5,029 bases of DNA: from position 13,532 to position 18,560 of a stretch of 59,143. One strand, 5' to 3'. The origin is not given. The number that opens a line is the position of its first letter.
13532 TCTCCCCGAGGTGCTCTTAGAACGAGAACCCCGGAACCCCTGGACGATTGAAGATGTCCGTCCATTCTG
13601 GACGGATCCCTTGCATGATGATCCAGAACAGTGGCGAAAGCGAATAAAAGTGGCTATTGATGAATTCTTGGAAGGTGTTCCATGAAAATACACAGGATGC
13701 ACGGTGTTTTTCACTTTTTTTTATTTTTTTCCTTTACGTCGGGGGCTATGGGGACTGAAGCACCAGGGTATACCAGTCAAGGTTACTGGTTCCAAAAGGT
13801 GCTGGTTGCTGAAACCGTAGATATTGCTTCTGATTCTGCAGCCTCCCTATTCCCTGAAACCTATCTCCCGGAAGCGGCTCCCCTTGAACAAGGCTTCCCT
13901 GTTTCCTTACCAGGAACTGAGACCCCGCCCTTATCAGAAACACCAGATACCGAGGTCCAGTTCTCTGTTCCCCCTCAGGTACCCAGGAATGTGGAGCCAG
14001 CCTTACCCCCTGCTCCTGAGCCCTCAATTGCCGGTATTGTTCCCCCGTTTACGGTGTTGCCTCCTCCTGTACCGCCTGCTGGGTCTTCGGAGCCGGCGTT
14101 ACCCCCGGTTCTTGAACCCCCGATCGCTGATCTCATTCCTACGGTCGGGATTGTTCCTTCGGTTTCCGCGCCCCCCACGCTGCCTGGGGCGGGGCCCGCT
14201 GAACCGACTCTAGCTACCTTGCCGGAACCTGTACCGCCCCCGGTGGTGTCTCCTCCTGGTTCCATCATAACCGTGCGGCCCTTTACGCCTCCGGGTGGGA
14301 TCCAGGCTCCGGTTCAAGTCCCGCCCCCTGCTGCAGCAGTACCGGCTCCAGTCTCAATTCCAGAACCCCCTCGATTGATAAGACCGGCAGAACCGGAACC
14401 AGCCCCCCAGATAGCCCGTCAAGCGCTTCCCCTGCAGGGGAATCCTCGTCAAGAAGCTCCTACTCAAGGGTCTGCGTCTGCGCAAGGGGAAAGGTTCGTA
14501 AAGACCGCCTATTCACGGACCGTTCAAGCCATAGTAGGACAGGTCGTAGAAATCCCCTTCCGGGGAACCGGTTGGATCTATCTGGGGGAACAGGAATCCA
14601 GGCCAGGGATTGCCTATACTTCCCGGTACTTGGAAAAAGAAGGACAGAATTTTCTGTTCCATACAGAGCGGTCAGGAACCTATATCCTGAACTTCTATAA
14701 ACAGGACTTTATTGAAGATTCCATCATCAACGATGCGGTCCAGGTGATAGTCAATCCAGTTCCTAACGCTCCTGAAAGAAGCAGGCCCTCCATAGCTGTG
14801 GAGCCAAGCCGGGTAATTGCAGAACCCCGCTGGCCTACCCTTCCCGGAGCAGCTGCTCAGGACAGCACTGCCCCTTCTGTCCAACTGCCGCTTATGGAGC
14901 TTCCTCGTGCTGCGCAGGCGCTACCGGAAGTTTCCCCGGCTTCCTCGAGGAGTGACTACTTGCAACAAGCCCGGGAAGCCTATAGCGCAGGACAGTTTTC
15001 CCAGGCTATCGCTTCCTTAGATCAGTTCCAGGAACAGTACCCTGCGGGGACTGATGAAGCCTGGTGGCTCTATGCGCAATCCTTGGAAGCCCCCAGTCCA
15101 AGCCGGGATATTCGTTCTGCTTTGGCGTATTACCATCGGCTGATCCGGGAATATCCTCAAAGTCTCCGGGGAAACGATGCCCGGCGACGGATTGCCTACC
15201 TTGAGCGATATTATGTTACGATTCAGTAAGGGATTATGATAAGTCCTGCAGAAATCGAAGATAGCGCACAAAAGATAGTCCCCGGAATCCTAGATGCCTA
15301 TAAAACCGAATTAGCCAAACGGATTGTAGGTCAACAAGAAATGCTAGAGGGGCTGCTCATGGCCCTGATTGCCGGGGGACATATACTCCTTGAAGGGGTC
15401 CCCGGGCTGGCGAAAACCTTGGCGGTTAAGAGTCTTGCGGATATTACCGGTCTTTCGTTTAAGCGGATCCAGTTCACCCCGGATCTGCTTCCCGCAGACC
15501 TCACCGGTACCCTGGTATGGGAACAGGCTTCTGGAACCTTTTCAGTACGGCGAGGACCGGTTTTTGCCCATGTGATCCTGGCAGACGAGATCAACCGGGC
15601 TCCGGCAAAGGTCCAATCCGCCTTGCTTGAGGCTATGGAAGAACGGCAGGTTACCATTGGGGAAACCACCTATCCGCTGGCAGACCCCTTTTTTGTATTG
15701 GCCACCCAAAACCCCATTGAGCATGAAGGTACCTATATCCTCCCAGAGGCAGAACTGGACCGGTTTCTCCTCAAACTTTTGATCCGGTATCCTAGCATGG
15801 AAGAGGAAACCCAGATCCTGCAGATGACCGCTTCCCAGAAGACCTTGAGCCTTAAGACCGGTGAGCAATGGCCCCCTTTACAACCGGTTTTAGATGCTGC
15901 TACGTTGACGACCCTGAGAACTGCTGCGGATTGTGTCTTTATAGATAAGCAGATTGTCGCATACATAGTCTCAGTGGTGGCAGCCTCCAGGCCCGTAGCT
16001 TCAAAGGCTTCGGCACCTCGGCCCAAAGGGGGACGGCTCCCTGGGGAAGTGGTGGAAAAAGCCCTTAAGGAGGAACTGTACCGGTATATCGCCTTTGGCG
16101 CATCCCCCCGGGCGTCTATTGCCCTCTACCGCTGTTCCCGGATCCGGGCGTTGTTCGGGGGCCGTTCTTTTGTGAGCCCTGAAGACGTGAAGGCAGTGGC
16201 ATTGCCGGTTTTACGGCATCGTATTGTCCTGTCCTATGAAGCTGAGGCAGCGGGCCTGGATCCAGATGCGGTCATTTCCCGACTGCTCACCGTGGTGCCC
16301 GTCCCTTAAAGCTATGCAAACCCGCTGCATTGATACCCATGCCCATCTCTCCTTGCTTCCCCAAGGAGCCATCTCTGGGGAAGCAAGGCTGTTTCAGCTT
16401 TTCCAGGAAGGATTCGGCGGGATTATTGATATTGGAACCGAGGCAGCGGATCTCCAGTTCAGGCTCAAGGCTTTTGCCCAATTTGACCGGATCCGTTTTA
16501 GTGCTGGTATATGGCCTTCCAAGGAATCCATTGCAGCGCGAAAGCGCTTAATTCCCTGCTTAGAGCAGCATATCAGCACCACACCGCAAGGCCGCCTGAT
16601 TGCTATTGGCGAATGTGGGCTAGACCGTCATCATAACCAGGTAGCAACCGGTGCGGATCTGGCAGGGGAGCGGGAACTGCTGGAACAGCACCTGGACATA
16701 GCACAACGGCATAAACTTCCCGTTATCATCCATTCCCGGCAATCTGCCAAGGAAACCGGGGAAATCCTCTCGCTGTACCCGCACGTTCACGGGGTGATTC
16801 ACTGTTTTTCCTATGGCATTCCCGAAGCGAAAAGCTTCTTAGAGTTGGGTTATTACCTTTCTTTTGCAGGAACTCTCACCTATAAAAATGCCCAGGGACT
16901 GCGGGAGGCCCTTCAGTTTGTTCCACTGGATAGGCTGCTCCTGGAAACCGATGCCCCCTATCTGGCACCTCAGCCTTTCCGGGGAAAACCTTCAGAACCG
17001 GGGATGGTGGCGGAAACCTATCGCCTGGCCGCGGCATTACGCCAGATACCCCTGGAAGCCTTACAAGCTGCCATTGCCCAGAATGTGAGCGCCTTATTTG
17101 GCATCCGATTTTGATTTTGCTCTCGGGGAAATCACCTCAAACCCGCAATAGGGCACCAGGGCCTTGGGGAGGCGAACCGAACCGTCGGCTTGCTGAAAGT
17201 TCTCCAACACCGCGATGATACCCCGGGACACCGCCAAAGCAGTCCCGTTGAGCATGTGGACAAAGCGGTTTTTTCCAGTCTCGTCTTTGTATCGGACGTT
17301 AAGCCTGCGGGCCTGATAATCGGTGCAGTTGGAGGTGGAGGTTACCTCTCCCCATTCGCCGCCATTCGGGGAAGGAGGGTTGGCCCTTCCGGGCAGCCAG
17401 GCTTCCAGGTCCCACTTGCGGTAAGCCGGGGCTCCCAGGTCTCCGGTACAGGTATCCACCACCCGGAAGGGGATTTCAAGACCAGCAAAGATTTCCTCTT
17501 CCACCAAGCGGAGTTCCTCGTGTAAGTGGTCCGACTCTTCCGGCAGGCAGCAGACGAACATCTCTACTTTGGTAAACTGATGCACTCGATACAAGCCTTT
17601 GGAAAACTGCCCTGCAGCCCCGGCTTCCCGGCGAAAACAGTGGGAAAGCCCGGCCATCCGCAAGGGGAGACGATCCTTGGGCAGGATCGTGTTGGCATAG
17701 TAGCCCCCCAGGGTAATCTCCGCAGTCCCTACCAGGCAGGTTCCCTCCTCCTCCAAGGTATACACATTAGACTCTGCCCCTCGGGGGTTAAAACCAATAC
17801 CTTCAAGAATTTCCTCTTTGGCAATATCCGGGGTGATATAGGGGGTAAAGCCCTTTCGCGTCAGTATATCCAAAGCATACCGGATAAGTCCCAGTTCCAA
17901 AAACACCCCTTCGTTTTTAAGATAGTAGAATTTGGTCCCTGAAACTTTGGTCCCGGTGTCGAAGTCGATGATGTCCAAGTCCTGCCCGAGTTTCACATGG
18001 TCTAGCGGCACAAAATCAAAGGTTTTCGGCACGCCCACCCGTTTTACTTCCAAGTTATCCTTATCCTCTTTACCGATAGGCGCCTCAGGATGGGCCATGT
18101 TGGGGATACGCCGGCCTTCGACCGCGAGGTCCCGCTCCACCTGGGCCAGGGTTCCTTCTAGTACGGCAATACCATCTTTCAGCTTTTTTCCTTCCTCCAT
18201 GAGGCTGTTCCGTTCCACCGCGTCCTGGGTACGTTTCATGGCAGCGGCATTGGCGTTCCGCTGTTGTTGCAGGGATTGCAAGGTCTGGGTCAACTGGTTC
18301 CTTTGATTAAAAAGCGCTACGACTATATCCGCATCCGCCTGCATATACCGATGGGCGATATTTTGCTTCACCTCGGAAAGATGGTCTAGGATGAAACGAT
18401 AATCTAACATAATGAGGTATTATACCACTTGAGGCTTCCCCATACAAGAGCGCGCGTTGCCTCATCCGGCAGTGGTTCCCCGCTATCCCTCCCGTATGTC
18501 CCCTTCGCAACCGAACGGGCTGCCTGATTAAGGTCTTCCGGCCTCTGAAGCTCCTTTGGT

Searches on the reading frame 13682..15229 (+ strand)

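Call 10: search_protein_families(library=pfam, proteins=[window:13682-15229:+])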
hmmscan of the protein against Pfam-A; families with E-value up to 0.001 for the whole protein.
window:13682-15229:+ (515 aa): 4 families
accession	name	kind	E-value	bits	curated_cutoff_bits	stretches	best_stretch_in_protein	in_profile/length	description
PF13512.12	TPR_18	-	2e-06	28.4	21.9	1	415-457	2-44/145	Tetratricopeptide repeat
PF13525.12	YfiO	-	4.8e-06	26.9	25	1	426-508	45-137/203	Outer membrane lipoprotein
PF13174.12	TPR_6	-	1.1e-05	26.2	26.3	0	460-494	2-33/33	Tetratricopeptide repeat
PF13432.12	TPR_16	-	0.00059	20.7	32.7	0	427-469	1-42/65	Tetratricopeptide repeat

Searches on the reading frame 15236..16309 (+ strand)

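Call 10: search_protein_families(library=pfam, proteins=[window:15236-16309:+])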
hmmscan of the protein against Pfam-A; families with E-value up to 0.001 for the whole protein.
window:15236-16309:+ (357 aa): 8 families
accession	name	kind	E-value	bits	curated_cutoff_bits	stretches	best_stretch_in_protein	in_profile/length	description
PF07726.17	AAA_3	-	3.6e-63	211.7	27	1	49-179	1-131/131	ATPase family associated with various cellular activities (AAA)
PF17863.7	AAA_lid_2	-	2.2e-22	79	22.7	1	284-349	8-73/74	AAA lid domain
PF07728.20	AAA_5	-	3.2e-14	53.5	22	1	49-170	1-133/139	AAA domain (dynein-related subfamily)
PF20030.5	bpMoxR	-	4.5e-12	45.9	27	1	23-197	7-180/205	MoxR domain in the MoxR-vWA-beta-propeller ternary systems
PF00493.29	MCM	-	1.1e-06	28.4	23.3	1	29-161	39-174/224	MCM P-loop domain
PF00004.35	AAA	-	4e-05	24.5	21.2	1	50-160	1-111/131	ATPase family associated with various cellular activities (AAA)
PF01078.27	Mg_chelatase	-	0.00034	20.5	20.3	0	28-70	3-45/207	Magnesium chelatase, subunit ChlI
PF05496.18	RuvB_N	-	0.00091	19.5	27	0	48-141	34-115/159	Holliday junction DNA helicase RuvB P-loop domain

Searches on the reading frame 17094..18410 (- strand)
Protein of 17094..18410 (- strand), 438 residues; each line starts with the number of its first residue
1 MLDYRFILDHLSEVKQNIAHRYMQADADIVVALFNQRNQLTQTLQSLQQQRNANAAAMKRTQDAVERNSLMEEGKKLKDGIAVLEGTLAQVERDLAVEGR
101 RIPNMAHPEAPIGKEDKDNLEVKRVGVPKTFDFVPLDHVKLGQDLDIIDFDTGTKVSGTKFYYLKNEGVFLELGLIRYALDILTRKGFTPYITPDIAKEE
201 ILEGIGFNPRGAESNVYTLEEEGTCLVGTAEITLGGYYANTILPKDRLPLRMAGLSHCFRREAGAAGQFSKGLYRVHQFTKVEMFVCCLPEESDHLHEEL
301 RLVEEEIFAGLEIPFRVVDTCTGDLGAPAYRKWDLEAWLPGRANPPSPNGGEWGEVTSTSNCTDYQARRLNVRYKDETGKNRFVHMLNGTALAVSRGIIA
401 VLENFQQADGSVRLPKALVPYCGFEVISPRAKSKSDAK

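Call 10: search_protein_families(library=pfam, proteins=[window:17094-18410:-])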
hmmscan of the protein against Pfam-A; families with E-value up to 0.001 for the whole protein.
window:17094-18410:- (438 aa): 2 families
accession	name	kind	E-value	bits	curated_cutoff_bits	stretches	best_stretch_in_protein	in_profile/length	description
PF00587.30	tRNA-synt_2b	-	2.8e-32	112.6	29.3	1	221-405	5-179/179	tRNA synthetase class II core domain (G, H, P, S and T)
PF02403.27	Seryl_tRNA_N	-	1.9e-16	60.7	28.2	1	1-105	1-107/108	Seryl-tRNA synthetase N-terminal domain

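Call 55: find_homologous_proteins(query=window:17094-18410:-, max_evalue=1e-80)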
Query window:17094-18410:- (438 aa): 7999 proteins with E <= 1e-80 among 8000 candidates; the best 120 are listed.
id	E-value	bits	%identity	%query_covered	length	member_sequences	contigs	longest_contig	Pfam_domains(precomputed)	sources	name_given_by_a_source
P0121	2.1e-296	1000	100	100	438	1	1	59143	PF00587.31,PF02403.28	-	-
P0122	7.5e-266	900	90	99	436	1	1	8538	PF00587.31,PF02403.28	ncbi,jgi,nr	ncbi:MAG: serine--tRNA ligase [Treponema sp.]|jgi:seryl-tRNA synthetase|nr:serine--tRNA ligase [Trep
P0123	5.6e-264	894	90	99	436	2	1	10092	PF00587.31,PF02403.28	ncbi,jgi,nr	ncbi:MAG: serine--tRNA ligase [Treponema sp.]|jgi:seryl-tRNA synthetase|nr:serine--tRNA ligase [Trep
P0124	1.4e-263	892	90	99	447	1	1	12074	PF00587.31,PF02403.28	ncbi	ncbi:putative seryl-tRNA synthetase [Hollandina sp. SP2]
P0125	1.7e-263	892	90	99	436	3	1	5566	PF00587.31,PF02403.28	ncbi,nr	ncbi:MAG: serine--tRNA ligase [Treponema sp.]|nr:serine--tRNA ligase [Treponema sp.]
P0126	2.1e-258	875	88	99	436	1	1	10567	PF00587.31,PF02403.28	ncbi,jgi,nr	ncbi:MAG: serine--tRNA ligase [Treponema sp.]|jgi:seryl-tRNA synthetase|nr:serine--tRNA ligase [Trep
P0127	3.1e-244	829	83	98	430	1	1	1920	PF00587.31,PF02403.28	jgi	jgi:seryl-tRNA synthetase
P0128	1.7e-243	826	83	98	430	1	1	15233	PF00587.31,PF02403.28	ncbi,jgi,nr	ncbi:MAG: serine--tRNA ligase [Treponema sp.]|jgi:seryl-tRNA synthetase|nr:serine--tRNA ligase [Trep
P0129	1.2e-242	823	82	99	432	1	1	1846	PF00587.31,PF02403.28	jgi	jgi:seryl-tRNA synthetase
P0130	1.6e-241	820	83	97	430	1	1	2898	PF00587.31,PF02403.28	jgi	jgi:seryl-tRNA synthetase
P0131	3.3e-241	819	89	91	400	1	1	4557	PF00587.31,PF02403.28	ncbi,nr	ncbi:MAG: serine--tRNA ligase, partial [Treponema sp.]|nr:serine--tRNA ligase [Treponema sp.]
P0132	6.6e-241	818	82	99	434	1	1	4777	PF00587.31,PF02403.28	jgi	jgi:seryl-tRNA synthetase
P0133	1.2e-239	813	83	98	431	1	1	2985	PF00587.31,PF02403.28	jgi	jgi:seryl-tRNA synthetase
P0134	1.2e-239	813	84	97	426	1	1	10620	PF00587.31,PF02403.28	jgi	jgi:seryl-tRNA synthetase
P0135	3.3e-239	812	80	98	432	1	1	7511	PF00587.31,PF02403.28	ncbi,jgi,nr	ncbi:MAG: serine--tRNA ligase [Treponema sp.]|jgi:seryl-tRNA synthetase|nr:serine--tRNA ligase [Trep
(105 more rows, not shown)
